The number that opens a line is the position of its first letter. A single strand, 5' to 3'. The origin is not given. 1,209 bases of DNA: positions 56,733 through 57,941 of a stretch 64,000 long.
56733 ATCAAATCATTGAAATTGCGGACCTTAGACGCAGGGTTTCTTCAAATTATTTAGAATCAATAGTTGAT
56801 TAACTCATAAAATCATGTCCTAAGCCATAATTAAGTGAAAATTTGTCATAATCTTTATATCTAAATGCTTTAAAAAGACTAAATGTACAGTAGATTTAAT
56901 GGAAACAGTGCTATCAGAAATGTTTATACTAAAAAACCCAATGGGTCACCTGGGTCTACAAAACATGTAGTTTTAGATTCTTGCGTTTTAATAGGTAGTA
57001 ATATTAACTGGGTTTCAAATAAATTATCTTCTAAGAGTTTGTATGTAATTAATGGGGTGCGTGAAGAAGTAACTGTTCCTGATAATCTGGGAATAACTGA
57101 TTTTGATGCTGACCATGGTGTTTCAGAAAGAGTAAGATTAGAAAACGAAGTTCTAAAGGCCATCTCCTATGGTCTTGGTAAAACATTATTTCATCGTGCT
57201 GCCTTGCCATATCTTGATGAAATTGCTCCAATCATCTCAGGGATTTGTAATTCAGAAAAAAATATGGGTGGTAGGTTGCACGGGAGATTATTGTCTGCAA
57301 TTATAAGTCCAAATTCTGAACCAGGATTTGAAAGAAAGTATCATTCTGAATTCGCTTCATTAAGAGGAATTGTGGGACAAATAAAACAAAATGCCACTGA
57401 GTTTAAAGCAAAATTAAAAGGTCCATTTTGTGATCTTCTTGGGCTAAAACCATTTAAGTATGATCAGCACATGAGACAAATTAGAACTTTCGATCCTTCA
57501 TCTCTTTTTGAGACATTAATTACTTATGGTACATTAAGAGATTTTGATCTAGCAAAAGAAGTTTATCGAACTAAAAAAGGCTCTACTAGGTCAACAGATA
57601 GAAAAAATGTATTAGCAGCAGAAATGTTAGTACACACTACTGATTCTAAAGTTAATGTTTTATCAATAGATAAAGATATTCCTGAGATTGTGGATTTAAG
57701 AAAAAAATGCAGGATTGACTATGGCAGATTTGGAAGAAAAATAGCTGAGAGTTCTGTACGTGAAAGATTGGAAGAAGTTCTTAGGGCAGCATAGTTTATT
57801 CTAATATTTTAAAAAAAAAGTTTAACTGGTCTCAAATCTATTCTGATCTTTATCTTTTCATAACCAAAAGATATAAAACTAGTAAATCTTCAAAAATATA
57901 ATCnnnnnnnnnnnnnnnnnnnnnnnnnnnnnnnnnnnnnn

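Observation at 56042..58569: Tandem paralogous large PIN-like proteins followed by a secreted pentapeptide-repeat protein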

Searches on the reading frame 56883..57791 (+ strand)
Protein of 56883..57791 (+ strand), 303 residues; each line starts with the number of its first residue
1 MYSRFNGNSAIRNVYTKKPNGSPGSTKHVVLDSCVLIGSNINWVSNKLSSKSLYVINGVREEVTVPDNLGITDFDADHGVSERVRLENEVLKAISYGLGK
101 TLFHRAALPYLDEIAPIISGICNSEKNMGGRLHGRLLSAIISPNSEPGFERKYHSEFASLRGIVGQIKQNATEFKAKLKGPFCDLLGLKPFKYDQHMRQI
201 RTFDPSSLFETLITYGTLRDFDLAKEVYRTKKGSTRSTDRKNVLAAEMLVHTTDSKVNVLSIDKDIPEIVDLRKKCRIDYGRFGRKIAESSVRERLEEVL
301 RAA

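Call 4: search_protein_families(library=pfam, proteins=[window:56883-57791:+], max_evalue=1)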
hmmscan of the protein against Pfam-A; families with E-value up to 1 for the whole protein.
window:56883-57791:+ (303 aa): 0 families

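Call 6: find_homologous_proteins(query=window:56883-57791:+, max_evalue=0.01)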
Query window:56883-57791:+ (303 aa): 1 proteins with E <= 0.01 among 1551 candidates.
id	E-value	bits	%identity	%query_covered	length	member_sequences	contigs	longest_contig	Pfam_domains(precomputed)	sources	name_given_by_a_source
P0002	8.1e-190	647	98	100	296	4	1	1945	-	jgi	-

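Call 9: search_solved_structures(query=window:56883-57791:+, max_evalue=10)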
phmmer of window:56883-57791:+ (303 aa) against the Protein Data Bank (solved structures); distinct sequences matched with E-value up to 10: 1.
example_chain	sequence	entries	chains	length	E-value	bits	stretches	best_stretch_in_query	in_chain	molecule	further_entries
1vlc_A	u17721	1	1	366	0.47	12.8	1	158-252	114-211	3-isopropylmalate dehydrogenase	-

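Call 10: search_protein_families(library=ncbifam, proteins=[window:56883-57791:+], max_evalue=1)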
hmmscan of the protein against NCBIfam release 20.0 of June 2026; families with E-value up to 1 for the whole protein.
window:56883-57791:+ (303 aa): 0 families

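Call 11: search_protein_families(library=padloc, proteins=[window:56883-57791:+], max_evalue=1)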
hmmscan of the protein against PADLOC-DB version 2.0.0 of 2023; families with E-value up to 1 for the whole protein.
window:56883-57791:+ (303 aa): 0 families

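Call 18: search_protein_representatives(protein=window:56883-57791:+)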
Query: 303 residues. Proteins with E-value up to 0.001 (for the whole library): 2; up to 1e-10: 2; up to 1e-30: 1. The best 2 are listed.
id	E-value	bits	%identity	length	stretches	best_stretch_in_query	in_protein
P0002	2.6e-190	647.0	100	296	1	1-303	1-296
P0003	1.6e-15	73.4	32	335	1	9-273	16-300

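Call 22: find_homologous_proteins(query=A2, max_evalue=10)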
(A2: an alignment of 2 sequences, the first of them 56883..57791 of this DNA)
Query A2 (2 sequences) (303 aa, profile of the alignment): 3 proteins with E <= 10 among 8000 candidates.
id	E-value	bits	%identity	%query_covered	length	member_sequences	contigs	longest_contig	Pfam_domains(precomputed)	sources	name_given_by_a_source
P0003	1.4e-188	644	31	87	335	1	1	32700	-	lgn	-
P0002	3.7e-146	505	98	100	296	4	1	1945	-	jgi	-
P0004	2.6e-90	321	27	81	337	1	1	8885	-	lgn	-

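Call 23: find_encoding_contigs(protein=P0003, flank=10000, max_places=4)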
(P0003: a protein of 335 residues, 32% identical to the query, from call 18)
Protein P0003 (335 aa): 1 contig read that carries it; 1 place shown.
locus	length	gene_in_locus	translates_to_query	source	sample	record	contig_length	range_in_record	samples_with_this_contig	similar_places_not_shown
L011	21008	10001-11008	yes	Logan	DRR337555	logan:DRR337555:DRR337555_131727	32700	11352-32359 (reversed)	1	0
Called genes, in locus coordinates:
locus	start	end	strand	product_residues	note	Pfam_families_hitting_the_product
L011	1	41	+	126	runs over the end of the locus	?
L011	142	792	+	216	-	-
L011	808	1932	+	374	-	PF00226:DnaJ, PF01556:DnaJ_C, PF00684:DnaJ_CXXCXGXG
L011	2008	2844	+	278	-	-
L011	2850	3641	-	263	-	-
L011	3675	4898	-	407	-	-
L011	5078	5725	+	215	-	PF00687:Ribosomal_L1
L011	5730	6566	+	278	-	PF00466:Ribosomal_L10, PF17777:RL10P_insert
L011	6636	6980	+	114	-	PF00428:Ribosomal_60s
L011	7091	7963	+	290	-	-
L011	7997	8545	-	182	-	PF12844:HTH_19 (weak), PF13560:HTH_31, PF01381:HTH_3, PF00571:CBS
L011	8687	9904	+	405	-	PF00438:S-AdoMet_synt_N, PF02772:S-AdoMet_synt_M, PF02773:S-AdoMet_synt_C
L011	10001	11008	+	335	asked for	-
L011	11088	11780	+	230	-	PF13576:Pentapeptide_3 (faint), PF00805:Pentapeptide (weak)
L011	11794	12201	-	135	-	-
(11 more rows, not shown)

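Call 24: find_encoding_contigs(protein=P0004, flank=10000, max_places=4)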
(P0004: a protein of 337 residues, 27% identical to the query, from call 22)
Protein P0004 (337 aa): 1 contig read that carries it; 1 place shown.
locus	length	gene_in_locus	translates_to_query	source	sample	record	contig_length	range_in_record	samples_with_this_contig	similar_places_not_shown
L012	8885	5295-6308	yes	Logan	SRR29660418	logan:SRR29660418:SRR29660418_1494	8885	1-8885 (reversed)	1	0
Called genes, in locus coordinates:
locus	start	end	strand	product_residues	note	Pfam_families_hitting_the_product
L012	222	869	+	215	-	PF00687:Ribosomal_L1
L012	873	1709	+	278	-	PF00466:Ribosomal_L10, PF17777:RL10P_insert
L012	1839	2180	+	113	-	PF00428:Ribosomal_60s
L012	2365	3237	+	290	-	PF23435:DUF7121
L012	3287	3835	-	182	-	PF13560:HTH_31, PF01381:HTH_3, PF12844:HTH_19 (weak), PF00571:CBS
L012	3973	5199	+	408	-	PF00438:S-AdoMet_synt_N, PF02772:S-AdoMet_synt_M, PF02773:S-AdoMet_synt_C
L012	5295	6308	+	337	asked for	-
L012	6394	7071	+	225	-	PF00805:Pentapeptide (faint), PF13576:Pentapeptide_3 (faint)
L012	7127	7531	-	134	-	-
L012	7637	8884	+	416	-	?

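Call 27: search_protein_families(library=pfam, proteins=[P0003, P0004], max_evalue=10)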
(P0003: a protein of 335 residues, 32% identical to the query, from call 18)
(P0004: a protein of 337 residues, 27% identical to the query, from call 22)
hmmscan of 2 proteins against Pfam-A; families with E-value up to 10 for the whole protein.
P0003 (335 aa): 0 families

P0004 (337 aa): 1 family
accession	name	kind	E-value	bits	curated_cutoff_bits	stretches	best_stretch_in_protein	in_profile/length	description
PF19775.4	DUF6261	-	0.12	12.7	27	1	157-193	38-74/154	Family of unknown function (DUF6261)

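Call 28: search_solved_structures(query=A3, max_evalue=10, show_alignments=3)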
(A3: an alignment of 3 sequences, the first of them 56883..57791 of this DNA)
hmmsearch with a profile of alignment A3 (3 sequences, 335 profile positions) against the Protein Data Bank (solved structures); distinct sequences matched with E-value up to 10: 0.

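Call 32: find_related_loci(query=A3, collection=genome_contigs, flank=6000)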
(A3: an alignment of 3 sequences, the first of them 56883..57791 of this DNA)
Query A3 (303 aa) in genome_contigs; peptide patterns used: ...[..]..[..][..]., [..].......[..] (x = any residue, [..] = any of these).
108 stretches matched a pattern, but none encodes a relative of the query by tblastn (E <= 1e-3).

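Call 33: find_related_loci(query=A3, collection=metagenome_contigs, flank=6000)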
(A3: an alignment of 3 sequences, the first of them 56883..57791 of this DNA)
Query A3 (303 aa) in metagenome_contigs; peptide patterns used: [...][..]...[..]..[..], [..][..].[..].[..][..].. (x = any residue, [..] = any of these).
464 stretches matched a pattern, but none encodes a relative of the query by tblastn (E <= 1e-3).

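Call 43: predict_structure(alignment_id=A3)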
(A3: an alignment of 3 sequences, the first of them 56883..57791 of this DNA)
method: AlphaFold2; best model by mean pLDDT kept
length: 303 residues; sequences in the alignment: 3
mean_pLDDT: 48.2   pTM: 0.46
mean pLDDT of the five models: 48.2, 44.0, 42.6, 41.1, 40.4
residues with pLDDT >= 90: 0; 70-90: 24; 50-70: 97; < 50: 182
segments of 3 or more residues with pLDDT < 50: 1-77, 94-99, 188-203, 215-290
pLDDT, mean of each block of 10 residues (from residue 1): 25 34 35 37 39 40 41 47 54 49 55 66 66 66 63 80 71 65 55 41 53 46 40 38 44 32 35 38 37 52 47
secondary structure, 60 per line:
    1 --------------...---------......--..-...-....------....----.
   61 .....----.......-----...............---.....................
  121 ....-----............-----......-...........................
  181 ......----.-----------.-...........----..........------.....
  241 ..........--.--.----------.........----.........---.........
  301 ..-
elements in order: E15-17 E27-32 H42-45 E52-55 E60-65 E70-73 H82-96 H100-124 H130-141 H147-152 H154-186 H205-215 H220-229 H236-250 H267-275 H280-288 H292-302

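Call 45: fold_search(model_id=the predicted structure, library=pdb)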
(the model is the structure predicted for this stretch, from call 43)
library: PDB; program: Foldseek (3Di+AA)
matches with E <= 10: 223; with E <= 0.001: 0
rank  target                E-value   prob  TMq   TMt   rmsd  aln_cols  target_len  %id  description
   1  7l1v_R                4.2e-01  0.05  0.11  0.10  21.8       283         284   12  Orexin Receptor 2 (OX2R) in Complex with G Protein and Small-Molecule Agonist Compound 1 (released 2021-02-10)
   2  5xg3_B                8.7e-01  0.08  0.14  0.12  20.0       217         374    9  Crystal structure of the ATPgS-engaged Smc head domain with an extended coiled coil bound to the C-terminal domain of  (released 2017-06-07)
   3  5cwf_C                9.2e-01  0.06  0.12  0.17  18.8       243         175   13  Crystal structure of de novo designed helical repeat protein DHR8 (released 2015-12-16)
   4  5t8c                  1.1e+00  0.07  0.15  0.15  19.4       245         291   13  Crystal structure of lpg1496 under 300 MPa (released 2017-08-16)
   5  5t8b                  1.3e+00  0.07  0.15  0.15  19.4       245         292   13  Crystal structure of lpg1496 under 350 MPa (released 2017-08-16)
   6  5uk4_B                1.3e+00  0.02  0.11  0.09  19.3       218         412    8  VESICULAR STOMATITS VIRUS N PROTEIN IN COMPLEX WITH INHIBITORY NANOBODY 1307 (released 2017-04-19)
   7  5cwf_B                1.6e+00  0.05  0.12  0.17  19.2       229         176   14  Crystal structure of de novo designed helical repeat protein DHR8 (released 2015-12-16)
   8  1hy0_B                2.0e+00  0.05  0.14  0.11  18.7       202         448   10  CRYSTAL STRUCTURE OF WILD TYPE DUCK DELTA 1 CRYSTALLIN (EYE LENS PROTEIN) (released 2001-04-21)
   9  9k81_A                2.0e+00  0.03  0.11  0.15  16.6       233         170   12  Cryo-EM structure of designed zinc-induced filament Fiber-n7-Zn1-HEHE-74 (released 2025-10-29)
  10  5cwf_D                2.1e+00  0.05  0.13  0.18  17.6       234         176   12  Crystal structure of de novo designed helical repeat protein DHR8 (released 2015-12-16)
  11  1xwo_A                2.1e+00  0.04  0.13  0.10  19.7       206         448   13  crystal structrue of goose delta crystallin (released 2005-10-18)
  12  9oqq_A                2.1e+00  0.03  0.12  0.11  24.5       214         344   12  Human pannexin 1 channel W74A mutant with 10mM ATP (released 2025-12-24)
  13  6tq7_B                2.1e+00  0.03  0.12  0.12  21.5       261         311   11  Crystal structure of the Orexin-1 receptor in complex with SB-334867 (released 2020-01-01)
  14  6wbi_A                2.2e+00  0.04  0.13  0.12  24.4       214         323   11  Cryo-EM structure of human Pannexin 1 channel with its C-terminal tail cleaved by caspase-7, in complex with CBX (released 2020-06-03)
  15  6wbf_A                2.2e+00  0.03  0.11  0.10  24.2       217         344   10  Cryo-EM structure of wild type human Pannexin 1 channel (released 2020-06-03)
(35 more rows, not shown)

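Call 50: search_protein_families(library=phrogs, proteins=[window:56883-57791:+, P0003, P0004], max_evalue=1)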
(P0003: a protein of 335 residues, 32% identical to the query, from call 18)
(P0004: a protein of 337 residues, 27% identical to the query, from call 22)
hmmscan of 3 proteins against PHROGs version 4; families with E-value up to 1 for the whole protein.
window:56883-57791:+ (303 aa): 0 families

P0003 (335 aa): 0 families

P0004 (337 aa): 0 families

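Call 51: find_related_loci(query=A3, collection=viral_contigs, flank=5000)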
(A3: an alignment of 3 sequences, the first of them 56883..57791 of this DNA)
Query A3 (303 aa) in viral_contigs; peptide patterns used: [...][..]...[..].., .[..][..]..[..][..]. (x = any residue, [..] = any of these).
257 stretches matched a pattern, but none encodes a relative of the query by tblastn (E <= 1e-3).
